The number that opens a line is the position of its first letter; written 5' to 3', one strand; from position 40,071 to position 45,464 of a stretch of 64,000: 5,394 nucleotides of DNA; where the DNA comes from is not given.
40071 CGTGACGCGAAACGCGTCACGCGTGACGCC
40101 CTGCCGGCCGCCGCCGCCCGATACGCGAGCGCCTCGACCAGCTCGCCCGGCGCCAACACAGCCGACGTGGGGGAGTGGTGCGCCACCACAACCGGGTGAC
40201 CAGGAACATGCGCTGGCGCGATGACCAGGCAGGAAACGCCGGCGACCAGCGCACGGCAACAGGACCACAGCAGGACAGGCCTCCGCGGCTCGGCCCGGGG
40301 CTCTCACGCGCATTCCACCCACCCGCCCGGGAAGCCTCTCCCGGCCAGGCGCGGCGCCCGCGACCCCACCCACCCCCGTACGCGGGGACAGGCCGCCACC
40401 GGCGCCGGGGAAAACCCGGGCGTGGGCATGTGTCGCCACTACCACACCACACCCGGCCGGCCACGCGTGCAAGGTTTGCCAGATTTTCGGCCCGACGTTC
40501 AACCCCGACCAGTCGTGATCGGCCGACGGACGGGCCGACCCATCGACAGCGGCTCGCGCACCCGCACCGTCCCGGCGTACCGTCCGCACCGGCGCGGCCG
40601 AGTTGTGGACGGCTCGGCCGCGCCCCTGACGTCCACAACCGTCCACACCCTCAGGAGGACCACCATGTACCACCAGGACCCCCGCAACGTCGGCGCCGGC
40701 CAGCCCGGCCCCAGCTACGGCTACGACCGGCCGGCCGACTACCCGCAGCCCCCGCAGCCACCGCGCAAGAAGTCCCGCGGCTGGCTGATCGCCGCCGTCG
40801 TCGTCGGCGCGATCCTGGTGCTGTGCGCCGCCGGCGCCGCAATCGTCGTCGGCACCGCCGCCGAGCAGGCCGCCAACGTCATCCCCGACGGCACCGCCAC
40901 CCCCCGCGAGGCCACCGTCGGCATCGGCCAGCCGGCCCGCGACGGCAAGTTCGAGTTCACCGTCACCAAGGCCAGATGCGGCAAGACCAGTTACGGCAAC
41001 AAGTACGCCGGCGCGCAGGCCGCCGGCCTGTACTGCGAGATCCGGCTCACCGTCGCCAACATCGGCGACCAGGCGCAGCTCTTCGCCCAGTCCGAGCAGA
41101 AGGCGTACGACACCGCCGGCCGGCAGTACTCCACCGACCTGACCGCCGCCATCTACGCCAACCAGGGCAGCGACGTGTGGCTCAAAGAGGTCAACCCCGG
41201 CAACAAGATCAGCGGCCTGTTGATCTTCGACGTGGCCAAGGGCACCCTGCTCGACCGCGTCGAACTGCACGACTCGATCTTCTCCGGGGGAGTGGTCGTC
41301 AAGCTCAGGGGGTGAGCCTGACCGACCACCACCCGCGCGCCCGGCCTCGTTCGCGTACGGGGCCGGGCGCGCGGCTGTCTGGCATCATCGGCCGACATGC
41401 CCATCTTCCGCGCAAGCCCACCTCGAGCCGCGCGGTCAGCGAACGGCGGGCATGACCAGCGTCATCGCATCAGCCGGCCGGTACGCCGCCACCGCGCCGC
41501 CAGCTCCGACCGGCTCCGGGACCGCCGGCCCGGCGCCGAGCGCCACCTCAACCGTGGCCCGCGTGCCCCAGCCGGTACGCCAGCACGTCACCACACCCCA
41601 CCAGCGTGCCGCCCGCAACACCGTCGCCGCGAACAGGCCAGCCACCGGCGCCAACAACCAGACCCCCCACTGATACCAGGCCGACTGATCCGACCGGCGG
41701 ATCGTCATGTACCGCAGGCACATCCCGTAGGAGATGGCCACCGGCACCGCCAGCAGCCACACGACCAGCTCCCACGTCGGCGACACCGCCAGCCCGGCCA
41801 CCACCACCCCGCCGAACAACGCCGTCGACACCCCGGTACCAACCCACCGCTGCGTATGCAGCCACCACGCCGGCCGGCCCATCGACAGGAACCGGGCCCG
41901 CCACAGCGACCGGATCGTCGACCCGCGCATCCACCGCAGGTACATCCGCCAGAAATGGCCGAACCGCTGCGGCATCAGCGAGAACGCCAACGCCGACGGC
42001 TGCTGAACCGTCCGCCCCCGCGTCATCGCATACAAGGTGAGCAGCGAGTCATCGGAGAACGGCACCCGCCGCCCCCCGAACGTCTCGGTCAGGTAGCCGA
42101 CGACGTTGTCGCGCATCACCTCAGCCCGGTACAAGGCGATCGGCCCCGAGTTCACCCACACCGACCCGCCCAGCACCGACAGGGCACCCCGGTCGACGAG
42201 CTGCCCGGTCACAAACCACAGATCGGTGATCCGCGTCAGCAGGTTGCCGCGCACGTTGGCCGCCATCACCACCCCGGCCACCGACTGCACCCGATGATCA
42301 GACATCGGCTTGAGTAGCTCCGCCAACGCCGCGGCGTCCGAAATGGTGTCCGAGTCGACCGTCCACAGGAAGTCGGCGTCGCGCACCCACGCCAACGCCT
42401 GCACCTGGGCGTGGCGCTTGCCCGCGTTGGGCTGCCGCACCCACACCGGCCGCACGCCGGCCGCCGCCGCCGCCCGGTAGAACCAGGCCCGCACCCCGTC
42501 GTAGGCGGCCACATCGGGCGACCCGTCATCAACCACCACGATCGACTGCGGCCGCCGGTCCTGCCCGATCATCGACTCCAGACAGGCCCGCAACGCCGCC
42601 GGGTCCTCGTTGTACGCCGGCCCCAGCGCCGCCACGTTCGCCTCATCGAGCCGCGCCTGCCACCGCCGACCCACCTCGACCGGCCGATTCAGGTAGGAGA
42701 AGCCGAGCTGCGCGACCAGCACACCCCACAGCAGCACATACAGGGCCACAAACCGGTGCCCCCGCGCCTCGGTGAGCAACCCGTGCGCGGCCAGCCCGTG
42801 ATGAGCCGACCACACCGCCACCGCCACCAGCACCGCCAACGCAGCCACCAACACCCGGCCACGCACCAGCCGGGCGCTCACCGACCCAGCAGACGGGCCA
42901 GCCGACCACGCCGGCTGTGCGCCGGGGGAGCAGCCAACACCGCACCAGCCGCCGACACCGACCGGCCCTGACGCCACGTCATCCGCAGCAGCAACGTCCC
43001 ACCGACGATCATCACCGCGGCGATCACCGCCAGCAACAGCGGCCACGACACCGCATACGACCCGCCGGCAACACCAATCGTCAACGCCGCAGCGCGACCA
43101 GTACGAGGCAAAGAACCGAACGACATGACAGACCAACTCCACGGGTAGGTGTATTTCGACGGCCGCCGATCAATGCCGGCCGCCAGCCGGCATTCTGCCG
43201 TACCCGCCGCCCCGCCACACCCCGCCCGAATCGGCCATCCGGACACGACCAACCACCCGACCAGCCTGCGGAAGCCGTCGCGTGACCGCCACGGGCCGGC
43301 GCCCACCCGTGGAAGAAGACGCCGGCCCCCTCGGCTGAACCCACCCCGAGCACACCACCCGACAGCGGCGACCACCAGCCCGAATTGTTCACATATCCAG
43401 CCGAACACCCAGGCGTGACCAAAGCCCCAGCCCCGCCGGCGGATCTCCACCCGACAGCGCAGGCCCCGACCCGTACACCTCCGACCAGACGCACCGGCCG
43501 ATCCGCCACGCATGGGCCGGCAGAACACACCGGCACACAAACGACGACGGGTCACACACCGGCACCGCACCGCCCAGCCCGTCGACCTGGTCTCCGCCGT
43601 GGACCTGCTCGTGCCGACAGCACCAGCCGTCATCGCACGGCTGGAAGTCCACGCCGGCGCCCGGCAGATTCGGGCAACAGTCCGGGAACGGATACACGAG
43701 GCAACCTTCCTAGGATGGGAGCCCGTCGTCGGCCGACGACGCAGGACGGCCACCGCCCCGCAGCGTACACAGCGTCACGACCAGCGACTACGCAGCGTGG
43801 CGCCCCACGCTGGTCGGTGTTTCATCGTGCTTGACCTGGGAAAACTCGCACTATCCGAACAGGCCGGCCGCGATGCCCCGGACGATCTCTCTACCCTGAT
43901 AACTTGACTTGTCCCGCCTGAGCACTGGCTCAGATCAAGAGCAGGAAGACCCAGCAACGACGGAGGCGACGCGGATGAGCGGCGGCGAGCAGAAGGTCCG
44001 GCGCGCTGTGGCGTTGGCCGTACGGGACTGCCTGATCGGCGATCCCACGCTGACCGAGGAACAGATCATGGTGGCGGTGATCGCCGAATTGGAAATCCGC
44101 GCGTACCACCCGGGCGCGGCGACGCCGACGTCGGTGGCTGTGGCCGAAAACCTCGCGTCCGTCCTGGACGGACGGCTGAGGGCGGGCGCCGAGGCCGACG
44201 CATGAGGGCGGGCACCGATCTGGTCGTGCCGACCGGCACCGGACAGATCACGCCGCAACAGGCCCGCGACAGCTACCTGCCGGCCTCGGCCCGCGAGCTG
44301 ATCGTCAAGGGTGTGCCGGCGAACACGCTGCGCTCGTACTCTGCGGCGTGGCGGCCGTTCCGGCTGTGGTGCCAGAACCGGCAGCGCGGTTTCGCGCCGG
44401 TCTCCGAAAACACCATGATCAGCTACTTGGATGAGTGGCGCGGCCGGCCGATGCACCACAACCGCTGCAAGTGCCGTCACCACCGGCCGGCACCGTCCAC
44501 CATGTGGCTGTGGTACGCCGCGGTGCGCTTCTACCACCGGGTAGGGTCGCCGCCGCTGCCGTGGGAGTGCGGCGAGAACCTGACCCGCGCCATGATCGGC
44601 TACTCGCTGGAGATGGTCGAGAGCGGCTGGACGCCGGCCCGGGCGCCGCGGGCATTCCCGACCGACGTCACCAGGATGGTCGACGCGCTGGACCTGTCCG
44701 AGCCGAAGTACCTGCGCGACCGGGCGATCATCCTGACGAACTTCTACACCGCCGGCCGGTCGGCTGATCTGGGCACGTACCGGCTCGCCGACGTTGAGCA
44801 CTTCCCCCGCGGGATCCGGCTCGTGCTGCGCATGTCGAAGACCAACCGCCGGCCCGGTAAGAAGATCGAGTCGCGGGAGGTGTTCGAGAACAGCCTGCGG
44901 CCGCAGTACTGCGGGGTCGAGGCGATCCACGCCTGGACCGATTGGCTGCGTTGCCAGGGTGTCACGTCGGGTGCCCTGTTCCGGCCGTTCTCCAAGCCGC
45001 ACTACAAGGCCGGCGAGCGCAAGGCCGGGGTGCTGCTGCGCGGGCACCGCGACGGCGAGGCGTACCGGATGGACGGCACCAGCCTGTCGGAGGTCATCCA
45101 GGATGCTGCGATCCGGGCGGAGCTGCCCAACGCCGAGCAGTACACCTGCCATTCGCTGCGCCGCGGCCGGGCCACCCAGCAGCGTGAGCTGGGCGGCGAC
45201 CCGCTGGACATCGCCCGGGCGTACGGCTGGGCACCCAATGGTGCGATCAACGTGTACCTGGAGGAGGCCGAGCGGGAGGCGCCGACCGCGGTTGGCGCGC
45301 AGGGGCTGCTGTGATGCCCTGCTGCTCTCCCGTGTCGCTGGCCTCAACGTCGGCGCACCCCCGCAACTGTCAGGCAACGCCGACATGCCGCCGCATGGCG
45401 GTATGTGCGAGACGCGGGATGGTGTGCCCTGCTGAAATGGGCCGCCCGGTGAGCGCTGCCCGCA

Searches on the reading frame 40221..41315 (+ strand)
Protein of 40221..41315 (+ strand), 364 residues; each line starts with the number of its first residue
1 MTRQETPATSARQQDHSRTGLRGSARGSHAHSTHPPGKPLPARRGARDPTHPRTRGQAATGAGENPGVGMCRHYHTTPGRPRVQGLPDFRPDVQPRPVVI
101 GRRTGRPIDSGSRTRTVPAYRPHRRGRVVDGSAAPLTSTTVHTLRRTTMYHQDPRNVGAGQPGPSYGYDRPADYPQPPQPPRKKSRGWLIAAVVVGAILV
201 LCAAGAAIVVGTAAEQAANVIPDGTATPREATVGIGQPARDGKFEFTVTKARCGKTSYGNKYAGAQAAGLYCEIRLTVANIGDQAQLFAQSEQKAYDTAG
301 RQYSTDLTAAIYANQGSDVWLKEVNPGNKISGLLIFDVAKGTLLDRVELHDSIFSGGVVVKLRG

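Call 14: search_protein_families(library=pfam, proteins=[window:40221-41315:+], max_evalue=0.01)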
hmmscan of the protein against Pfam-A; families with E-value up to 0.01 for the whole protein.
window:40221-41315:+ (364 aa): 2 families
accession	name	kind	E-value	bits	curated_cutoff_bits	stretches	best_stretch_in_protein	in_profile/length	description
PF11611.13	DUF4352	-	2.5e-23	83.1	25.9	1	234-357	2-120/122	Domain of unknown function (DUF4352)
PF16729.10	DUF5067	-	0.00042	20.7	27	1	242-340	24-115/126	Domain of unknown function (DUF5067)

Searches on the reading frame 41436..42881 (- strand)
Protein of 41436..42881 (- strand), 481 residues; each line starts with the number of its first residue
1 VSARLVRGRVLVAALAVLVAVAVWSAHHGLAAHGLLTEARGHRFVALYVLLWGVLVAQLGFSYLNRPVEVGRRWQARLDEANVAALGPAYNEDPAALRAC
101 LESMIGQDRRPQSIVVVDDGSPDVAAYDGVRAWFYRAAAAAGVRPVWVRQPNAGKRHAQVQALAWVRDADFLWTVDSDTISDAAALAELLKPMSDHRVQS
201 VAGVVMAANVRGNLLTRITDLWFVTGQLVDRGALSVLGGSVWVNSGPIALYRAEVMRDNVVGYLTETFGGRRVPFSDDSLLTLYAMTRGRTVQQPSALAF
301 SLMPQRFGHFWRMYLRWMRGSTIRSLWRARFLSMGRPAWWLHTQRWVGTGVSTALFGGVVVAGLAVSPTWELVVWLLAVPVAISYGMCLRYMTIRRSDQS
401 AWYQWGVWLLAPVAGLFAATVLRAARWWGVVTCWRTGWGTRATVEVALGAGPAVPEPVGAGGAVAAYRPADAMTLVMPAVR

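Call 14: search_protein_families(library=pfam, proteins=[window:41436-42881:-], max_evalue=0.01)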
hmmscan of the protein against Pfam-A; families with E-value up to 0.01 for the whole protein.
window:41436-42881:- (481 aa): 3 families
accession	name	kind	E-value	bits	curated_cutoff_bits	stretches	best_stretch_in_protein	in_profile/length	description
PF00535.33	Glycos_transf_2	-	5.4e-15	56.2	23.3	1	88-256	5-164/168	Glycosyl transferase family 2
PF13641.12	Glyco_tranf_2_3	-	3.7e-14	53.7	27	1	86-320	6-230/230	Glycosyltransferase like family 2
PF13506.12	Glyco_transf_21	-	0.00036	20.5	21.7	1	157-318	20-173/174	Glycosyl transferase family 21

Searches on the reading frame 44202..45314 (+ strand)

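Call 14: search_protein_families(library=pfam, proteins=[window:44202-45314:+], max_evalue=0.01)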
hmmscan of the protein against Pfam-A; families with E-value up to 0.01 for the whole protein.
window:44202-45314:+ (370 aa): 1 family
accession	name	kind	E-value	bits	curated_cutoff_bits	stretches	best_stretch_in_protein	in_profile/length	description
PF00589.27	Phage_integrase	-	7.5e-07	29.5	27.1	1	155-356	7-169/172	Phage integrase family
